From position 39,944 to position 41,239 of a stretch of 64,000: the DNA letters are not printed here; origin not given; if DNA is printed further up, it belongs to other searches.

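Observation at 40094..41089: HIS2/HisJ-like PHP histidinol phosphatase in a lineage expected to lack histidine biosynthesis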

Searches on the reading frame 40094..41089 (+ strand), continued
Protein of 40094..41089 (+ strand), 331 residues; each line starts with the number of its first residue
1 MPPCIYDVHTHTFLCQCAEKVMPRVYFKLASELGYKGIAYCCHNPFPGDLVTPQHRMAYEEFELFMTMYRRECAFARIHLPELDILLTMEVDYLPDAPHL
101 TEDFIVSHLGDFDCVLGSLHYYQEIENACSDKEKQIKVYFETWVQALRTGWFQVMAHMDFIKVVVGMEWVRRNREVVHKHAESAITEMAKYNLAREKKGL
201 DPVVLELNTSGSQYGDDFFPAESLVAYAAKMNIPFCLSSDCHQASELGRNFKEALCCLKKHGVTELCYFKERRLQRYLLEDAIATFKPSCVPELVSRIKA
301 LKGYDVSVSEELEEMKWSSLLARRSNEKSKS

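Call 34: search_solved_structures(query=A2, max_evalue=0.001, show_alignments=4)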
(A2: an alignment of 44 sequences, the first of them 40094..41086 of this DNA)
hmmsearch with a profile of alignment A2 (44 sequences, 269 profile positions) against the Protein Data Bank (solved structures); distinct sequences matched with E-value up to 0.001: 7.
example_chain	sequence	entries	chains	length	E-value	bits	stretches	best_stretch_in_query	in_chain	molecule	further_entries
2yxo_A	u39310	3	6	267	1.1e-81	277.6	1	4-264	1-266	Histidinol phosphatase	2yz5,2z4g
3dcp_A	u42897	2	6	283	8e-37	130.5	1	5-244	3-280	Histidinol-phosphatase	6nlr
4gc3_A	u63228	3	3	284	4.2e-35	124.8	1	5-257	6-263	L-HISTIDINOL PHOSPHATE PHOSPHATASE | Histidinol-phosphatase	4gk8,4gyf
1m65_A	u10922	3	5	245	5.2e-17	65.5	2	4-52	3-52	Hypothetical protein ycdX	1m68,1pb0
3b0y_A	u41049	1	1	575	0.00022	24.1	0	6-229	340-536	DNA polymerase beta family (X family)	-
3au2_A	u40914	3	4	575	0.00029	23.7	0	6-229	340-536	DNA polymerase beta family (X family)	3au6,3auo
3b0x_A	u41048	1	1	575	0.00029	23.7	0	6-229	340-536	DNA polymerase beta family (X family)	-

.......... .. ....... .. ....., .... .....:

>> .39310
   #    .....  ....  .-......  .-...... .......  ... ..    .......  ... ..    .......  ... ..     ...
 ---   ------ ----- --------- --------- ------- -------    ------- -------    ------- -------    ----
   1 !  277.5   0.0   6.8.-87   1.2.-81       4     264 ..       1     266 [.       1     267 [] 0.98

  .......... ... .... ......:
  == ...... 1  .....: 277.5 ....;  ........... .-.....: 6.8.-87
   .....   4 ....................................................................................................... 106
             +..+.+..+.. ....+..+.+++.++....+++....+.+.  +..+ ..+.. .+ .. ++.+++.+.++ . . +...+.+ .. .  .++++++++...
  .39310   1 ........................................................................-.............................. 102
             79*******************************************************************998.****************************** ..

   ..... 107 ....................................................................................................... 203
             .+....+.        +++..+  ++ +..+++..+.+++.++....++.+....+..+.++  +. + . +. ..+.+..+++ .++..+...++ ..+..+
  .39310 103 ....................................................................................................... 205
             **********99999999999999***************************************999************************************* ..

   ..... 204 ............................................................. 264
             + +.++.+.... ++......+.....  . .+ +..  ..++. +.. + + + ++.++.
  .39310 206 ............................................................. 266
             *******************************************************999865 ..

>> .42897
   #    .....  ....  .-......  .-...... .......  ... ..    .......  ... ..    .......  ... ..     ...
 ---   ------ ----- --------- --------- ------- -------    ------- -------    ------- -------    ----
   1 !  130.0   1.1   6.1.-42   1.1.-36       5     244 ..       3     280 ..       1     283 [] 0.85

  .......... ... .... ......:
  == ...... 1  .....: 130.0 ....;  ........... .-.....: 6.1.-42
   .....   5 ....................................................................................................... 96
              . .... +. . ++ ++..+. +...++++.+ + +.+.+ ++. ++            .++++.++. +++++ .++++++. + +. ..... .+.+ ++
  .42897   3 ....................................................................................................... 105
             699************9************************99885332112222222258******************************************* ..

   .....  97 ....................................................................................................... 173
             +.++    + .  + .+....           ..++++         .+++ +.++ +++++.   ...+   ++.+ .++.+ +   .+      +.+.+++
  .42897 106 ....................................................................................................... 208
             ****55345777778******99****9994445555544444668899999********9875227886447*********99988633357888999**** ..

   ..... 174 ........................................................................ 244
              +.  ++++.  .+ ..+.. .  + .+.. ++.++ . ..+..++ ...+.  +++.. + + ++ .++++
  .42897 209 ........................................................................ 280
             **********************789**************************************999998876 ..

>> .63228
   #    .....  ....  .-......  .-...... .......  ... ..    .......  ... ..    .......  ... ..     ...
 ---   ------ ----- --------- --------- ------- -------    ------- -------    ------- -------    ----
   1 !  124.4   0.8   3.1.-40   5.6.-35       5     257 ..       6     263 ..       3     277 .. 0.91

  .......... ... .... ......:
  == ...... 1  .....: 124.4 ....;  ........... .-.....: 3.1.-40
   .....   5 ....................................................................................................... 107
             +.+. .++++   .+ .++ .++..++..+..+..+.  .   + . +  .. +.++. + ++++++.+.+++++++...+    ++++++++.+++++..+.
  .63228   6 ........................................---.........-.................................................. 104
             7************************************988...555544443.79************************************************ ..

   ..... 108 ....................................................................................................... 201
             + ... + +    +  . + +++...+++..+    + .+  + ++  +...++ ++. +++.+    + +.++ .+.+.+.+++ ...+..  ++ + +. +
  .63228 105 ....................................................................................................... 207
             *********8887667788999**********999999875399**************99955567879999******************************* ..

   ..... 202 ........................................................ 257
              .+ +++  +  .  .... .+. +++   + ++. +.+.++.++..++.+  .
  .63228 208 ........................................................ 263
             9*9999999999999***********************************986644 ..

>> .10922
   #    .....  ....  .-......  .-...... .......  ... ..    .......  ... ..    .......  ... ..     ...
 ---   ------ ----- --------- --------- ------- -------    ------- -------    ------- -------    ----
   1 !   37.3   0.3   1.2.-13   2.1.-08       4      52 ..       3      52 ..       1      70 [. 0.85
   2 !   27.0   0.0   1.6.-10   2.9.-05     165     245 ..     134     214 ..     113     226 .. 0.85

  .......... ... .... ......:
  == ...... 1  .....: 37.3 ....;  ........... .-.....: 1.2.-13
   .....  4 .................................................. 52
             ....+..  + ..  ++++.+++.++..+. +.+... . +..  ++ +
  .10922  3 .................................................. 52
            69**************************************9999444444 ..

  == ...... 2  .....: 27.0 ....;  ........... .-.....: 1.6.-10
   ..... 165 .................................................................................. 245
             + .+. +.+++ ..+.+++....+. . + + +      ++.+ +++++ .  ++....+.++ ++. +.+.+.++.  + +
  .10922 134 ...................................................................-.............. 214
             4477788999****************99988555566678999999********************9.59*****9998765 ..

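Call 44: list_cluster_members(proteins=[P0058, P0124, P0014, P0086, P0096, P0100, P0056, P0059, P0063, P0070])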
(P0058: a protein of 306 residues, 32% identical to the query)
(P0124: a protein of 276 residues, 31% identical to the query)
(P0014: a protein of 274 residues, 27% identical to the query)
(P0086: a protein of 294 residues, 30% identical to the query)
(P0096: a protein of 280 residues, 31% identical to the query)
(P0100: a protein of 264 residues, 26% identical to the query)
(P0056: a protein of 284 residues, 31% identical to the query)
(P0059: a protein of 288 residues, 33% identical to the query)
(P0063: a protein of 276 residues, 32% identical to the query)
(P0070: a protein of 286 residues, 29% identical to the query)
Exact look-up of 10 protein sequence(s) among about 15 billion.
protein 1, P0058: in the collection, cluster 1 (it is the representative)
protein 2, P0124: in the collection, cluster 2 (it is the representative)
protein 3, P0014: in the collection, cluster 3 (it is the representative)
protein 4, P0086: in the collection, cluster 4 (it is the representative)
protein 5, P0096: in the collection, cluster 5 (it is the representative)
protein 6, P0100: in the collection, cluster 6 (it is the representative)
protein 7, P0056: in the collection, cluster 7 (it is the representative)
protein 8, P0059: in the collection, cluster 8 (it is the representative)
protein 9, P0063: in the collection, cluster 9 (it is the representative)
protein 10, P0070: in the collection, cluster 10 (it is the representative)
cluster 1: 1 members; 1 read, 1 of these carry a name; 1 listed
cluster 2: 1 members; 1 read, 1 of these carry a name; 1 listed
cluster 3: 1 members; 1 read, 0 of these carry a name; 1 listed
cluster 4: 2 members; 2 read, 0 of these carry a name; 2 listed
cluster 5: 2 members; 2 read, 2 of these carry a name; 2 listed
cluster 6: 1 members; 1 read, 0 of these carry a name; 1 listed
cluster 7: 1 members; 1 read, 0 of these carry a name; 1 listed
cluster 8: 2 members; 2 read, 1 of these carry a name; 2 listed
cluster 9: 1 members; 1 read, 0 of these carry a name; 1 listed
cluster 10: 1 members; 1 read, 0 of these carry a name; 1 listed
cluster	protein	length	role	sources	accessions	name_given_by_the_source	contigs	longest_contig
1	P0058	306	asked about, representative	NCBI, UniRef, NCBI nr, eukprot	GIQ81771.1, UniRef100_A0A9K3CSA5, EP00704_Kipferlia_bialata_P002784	histidinol phosphate phosphatase, HisJ [Kipferlia bialata] | Histidinol phosphate phosphatase, HisJ n=1 Tax=Kipferlia bialata TaxID=797122 ... | g2784.t1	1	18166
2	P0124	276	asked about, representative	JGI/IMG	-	histidinol-phosphatase (PHP family)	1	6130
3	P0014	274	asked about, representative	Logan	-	-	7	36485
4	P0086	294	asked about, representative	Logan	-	-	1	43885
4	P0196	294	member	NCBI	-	-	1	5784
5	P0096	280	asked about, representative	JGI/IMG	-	histidinol-phosphatase (PHP family)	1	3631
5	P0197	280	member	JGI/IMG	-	histidinol-phosphatase (PHP family)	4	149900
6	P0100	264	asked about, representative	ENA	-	-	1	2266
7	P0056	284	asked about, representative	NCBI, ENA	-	-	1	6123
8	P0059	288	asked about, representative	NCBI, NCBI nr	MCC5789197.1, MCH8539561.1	MAG: histidinol-phosphatase HisJ family protein [Opitutales bacterium] | histidinol-phosphatase HisJ family protein [Opitutales bacterium]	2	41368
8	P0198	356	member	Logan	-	-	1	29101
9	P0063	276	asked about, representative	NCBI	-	-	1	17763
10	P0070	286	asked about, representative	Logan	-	-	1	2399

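Call 46: find_encoding_contigs(protein=P0003, flank=3000, max_places=1)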
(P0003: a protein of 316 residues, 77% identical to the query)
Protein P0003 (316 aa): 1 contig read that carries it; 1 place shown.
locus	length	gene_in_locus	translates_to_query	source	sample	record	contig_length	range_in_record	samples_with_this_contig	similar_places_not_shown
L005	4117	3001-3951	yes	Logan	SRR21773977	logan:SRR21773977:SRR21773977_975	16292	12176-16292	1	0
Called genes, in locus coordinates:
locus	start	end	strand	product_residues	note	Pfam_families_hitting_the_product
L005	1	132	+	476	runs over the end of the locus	-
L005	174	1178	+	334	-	PF00575:S1, PF07541:EIF_2_alpha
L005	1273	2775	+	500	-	-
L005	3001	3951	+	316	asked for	PF02811:PHP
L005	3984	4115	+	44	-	?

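Call 47: find_encoding_contigs(protein=P0002, flank=3000, max_places=1)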
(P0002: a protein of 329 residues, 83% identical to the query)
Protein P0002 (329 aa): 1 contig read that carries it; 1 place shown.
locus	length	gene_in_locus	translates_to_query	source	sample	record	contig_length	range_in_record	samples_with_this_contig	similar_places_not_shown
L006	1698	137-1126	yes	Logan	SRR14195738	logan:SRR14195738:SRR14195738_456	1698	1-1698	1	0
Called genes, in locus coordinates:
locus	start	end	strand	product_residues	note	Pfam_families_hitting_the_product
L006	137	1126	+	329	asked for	PF02811:PHP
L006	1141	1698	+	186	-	?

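Call 50: find_encoding_contigs(protein=P0006, flank=5000, max_places=1)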
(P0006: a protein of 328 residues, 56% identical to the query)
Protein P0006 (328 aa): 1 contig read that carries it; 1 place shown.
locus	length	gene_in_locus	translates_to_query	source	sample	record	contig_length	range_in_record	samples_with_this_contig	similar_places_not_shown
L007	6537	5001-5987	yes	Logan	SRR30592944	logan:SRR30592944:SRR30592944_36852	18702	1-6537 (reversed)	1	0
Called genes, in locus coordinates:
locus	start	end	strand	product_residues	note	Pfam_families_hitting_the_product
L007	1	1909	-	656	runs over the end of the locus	-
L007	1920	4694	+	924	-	PF06101:Vps62 (faint)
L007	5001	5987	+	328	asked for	PF02811:PHP (weak)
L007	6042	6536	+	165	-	?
